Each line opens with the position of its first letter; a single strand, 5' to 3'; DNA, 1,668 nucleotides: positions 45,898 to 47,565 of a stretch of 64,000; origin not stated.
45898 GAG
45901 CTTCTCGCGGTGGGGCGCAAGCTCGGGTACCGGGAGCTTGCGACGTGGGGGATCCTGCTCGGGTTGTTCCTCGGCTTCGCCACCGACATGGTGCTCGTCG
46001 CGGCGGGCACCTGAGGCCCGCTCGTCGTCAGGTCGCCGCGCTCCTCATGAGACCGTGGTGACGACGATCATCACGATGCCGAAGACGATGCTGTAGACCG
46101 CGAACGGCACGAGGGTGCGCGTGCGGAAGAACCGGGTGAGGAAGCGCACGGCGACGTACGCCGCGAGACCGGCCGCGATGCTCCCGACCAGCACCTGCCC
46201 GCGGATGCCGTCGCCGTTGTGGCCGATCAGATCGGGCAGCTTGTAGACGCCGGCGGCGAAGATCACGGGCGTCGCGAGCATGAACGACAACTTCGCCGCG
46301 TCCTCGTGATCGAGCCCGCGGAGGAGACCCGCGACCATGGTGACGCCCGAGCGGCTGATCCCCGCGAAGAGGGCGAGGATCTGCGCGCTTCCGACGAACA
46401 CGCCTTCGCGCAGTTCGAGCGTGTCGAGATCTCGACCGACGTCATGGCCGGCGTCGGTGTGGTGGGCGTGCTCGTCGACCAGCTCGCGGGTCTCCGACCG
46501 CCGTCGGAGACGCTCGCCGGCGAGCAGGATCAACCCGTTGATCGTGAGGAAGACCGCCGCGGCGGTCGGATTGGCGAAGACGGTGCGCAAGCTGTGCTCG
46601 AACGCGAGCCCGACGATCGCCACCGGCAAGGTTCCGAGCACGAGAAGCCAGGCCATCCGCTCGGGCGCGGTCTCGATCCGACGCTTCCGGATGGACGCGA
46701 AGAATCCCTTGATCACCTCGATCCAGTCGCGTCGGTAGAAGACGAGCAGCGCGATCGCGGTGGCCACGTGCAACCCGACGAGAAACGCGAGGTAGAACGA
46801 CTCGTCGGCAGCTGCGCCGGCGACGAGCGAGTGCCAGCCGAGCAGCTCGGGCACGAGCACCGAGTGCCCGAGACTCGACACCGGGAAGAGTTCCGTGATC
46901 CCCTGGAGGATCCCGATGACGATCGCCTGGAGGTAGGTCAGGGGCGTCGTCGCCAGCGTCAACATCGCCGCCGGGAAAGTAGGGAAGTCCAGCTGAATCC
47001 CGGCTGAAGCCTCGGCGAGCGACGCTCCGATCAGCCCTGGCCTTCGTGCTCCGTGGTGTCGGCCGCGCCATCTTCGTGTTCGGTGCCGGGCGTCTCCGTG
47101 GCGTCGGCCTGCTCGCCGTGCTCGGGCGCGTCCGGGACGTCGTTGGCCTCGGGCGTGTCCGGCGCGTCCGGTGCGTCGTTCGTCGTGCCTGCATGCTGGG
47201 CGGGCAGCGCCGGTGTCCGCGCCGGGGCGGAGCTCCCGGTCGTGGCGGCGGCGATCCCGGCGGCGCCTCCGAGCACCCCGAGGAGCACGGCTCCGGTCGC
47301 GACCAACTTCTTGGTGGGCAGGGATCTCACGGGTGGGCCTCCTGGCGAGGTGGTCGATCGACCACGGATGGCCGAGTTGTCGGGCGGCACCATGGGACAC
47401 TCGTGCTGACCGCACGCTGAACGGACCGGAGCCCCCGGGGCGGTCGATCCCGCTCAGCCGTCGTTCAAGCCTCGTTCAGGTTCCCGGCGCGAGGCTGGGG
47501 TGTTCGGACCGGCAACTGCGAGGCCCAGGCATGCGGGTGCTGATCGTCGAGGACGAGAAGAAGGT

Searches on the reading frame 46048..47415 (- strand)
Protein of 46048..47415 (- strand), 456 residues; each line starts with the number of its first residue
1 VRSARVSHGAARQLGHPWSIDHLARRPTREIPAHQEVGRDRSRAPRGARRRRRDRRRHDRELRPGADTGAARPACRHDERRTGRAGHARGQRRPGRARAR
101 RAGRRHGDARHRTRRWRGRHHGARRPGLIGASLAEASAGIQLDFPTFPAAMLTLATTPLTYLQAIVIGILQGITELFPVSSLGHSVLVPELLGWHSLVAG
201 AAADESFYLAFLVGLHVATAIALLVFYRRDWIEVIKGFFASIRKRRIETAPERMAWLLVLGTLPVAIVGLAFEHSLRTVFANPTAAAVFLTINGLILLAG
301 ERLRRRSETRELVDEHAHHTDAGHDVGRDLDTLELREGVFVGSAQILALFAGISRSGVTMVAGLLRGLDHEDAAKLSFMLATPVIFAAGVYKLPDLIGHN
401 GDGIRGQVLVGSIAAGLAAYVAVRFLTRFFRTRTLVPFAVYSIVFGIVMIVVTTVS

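Call 40: search_protein_families(library=pfam, proteins=[window:46048-47415:-], max_evalue=0.001)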
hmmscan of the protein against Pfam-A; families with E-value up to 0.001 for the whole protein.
window:46048-47415:- (456 aa): 1 family
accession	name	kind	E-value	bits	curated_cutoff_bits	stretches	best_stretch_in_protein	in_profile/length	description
PF02673.24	BacA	-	2.5e-70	237.6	33.4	1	164-448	1-257/257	Bacitracin resistance protein BacA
